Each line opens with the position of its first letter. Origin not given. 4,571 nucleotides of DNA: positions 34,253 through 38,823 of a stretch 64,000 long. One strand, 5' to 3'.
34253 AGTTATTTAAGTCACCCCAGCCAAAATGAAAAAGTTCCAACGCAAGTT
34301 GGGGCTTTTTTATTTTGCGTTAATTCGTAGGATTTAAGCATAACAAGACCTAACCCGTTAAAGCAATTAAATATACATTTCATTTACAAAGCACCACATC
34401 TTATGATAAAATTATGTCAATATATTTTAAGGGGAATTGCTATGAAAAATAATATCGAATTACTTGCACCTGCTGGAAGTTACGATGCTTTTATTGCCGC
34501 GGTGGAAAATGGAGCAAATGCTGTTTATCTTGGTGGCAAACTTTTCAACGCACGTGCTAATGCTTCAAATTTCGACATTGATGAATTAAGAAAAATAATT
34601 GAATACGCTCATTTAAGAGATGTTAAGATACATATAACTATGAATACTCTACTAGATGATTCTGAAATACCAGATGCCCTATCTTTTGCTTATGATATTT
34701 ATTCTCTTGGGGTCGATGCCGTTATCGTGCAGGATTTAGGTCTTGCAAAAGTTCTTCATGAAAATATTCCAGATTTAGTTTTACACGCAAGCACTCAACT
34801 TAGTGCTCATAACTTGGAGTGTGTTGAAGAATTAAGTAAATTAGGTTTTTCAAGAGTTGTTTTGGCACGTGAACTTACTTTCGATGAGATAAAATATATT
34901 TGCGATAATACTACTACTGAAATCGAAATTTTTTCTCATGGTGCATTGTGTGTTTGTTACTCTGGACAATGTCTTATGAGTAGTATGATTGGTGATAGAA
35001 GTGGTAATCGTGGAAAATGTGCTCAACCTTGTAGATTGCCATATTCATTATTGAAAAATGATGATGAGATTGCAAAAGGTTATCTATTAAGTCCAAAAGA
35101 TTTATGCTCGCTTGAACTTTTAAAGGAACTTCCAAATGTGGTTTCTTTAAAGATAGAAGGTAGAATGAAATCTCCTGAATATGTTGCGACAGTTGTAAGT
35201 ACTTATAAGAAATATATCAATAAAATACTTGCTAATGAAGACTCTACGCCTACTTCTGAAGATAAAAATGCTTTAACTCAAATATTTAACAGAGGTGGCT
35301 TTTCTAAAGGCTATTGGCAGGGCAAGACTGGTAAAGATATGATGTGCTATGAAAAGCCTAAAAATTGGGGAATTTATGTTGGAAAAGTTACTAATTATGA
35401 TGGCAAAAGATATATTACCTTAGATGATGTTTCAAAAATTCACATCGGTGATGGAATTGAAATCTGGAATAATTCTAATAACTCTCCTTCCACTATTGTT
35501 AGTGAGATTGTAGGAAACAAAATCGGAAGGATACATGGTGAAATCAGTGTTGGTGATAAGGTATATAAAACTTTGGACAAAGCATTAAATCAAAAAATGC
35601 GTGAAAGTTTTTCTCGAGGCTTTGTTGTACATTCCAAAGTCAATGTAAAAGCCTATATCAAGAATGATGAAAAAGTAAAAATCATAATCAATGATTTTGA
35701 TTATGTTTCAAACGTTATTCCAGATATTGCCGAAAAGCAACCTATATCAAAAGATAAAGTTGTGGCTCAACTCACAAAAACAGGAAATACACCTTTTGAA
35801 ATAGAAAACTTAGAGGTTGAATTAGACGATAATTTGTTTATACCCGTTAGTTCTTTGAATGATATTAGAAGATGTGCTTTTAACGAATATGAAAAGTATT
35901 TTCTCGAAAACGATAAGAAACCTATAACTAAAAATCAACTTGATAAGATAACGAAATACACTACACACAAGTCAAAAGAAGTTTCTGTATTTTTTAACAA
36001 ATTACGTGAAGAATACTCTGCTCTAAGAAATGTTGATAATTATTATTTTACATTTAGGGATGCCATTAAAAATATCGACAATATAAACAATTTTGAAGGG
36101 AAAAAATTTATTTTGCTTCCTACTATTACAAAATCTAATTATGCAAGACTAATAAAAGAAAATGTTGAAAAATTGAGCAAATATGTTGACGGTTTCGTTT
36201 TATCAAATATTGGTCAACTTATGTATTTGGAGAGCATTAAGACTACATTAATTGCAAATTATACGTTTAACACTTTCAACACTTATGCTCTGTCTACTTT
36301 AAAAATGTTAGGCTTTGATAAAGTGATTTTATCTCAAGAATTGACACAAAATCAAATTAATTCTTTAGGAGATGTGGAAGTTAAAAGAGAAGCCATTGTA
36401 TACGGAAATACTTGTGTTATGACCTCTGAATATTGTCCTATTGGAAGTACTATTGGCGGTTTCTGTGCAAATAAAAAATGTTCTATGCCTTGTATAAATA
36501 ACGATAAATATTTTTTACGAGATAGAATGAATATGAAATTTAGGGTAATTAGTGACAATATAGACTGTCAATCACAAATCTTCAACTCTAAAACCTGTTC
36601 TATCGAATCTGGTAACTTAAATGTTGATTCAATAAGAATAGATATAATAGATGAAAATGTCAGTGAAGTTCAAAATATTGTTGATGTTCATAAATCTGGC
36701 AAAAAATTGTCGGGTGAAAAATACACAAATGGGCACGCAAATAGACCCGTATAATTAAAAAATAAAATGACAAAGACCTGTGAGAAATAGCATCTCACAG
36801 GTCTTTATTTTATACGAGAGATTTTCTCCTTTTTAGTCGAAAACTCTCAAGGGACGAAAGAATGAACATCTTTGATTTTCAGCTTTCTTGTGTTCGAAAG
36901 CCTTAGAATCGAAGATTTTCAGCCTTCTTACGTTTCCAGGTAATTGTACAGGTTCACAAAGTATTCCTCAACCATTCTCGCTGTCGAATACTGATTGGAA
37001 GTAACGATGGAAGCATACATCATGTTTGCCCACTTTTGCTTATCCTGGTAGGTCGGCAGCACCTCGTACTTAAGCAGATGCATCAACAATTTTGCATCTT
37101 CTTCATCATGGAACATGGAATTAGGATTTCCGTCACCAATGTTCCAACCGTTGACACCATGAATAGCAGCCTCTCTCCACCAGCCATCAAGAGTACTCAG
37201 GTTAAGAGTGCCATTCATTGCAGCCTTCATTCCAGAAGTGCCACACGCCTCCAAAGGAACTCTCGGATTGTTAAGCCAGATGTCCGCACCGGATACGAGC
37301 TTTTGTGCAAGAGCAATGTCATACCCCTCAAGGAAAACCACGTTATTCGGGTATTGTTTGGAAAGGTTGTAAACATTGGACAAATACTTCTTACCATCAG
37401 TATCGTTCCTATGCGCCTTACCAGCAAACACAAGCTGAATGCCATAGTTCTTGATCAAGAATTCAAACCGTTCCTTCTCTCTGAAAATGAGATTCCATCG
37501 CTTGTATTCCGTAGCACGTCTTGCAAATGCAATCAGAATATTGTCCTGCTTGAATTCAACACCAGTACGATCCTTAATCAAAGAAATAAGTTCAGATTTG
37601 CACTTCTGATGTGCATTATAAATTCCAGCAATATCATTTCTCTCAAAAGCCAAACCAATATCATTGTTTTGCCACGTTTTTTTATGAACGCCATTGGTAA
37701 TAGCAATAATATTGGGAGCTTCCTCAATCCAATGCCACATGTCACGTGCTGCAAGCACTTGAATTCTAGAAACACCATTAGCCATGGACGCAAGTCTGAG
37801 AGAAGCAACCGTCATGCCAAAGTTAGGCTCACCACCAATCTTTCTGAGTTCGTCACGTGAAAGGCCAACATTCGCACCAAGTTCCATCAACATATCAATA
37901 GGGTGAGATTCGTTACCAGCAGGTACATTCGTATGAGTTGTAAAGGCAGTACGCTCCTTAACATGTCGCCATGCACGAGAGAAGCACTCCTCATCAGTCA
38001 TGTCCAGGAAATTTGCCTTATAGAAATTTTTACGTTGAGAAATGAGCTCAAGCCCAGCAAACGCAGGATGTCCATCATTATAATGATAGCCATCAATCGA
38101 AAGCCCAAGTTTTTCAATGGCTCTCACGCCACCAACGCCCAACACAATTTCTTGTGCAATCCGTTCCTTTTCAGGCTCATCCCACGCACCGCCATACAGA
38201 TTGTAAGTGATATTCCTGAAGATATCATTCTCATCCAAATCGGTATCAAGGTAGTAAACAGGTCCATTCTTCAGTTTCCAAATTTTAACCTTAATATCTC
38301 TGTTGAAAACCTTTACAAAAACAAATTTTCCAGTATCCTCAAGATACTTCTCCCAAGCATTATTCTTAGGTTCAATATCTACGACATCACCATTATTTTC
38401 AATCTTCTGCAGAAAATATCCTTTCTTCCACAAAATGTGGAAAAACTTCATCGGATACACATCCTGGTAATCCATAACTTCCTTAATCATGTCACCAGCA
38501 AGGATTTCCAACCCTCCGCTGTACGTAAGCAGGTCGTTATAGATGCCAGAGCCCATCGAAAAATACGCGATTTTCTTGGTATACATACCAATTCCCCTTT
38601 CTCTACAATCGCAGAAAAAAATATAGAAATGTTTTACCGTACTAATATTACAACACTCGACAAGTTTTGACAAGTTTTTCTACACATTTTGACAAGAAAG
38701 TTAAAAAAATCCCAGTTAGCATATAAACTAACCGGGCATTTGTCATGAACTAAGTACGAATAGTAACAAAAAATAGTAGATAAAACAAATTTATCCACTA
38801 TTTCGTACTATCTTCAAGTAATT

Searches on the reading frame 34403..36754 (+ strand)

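Call 74: search_protein_families(library=pfam, proteins=[window:34403-36754:+], max_evalue=0.01)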
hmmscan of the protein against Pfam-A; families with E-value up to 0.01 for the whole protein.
window:34403-36754:+ (783 aa): 2 families
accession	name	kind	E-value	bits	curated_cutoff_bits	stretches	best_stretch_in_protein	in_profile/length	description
PF01136.24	Peptidase_U32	-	1.6e-91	306.2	22.4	2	94-309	6-231/233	Peptidase family U32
PF12392.13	DUF3656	-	1.7e-23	83.8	22.1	1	387-498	1-106/109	Collagenase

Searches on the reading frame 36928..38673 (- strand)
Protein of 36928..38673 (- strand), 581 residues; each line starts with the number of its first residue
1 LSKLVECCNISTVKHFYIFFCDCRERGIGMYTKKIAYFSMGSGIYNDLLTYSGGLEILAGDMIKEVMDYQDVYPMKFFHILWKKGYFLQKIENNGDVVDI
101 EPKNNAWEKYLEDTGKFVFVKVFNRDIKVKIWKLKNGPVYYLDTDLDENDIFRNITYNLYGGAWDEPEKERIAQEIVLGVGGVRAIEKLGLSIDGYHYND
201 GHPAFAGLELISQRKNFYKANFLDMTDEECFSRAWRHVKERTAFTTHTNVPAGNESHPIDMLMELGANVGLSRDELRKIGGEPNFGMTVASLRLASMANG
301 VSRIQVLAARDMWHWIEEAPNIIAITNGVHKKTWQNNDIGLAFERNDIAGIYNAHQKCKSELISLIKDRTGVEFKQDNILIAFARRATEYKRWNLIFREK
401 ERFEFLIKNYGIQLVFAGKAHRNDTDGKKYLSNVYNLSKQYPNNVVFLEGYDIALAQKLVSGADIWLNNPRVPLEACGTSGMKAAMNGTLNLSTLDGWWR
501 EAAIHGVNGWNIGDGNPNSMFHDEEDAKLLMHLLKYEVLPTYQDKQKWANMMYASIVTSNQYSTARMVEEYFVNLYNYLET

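Call 74: search_protein_families(library=pfam, proteins=[window:36928-38673:-], max_evalue=0.01)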
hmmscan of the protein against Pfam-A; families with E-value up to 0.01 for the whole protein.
window:36928-38673:- (581 aa): 2 families
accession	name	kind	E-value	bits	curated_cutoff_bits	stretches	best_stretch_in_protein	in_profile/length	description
PF00343.26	Phosphorylase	-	1.9e-22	79.8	27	1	352-497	420-579/713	Carbohydrate phosphorylase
PF00534.26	Glycos_transf_1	-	0.00066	19.7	26.4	1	371-519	8-147/172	Glycosyl transferases group 1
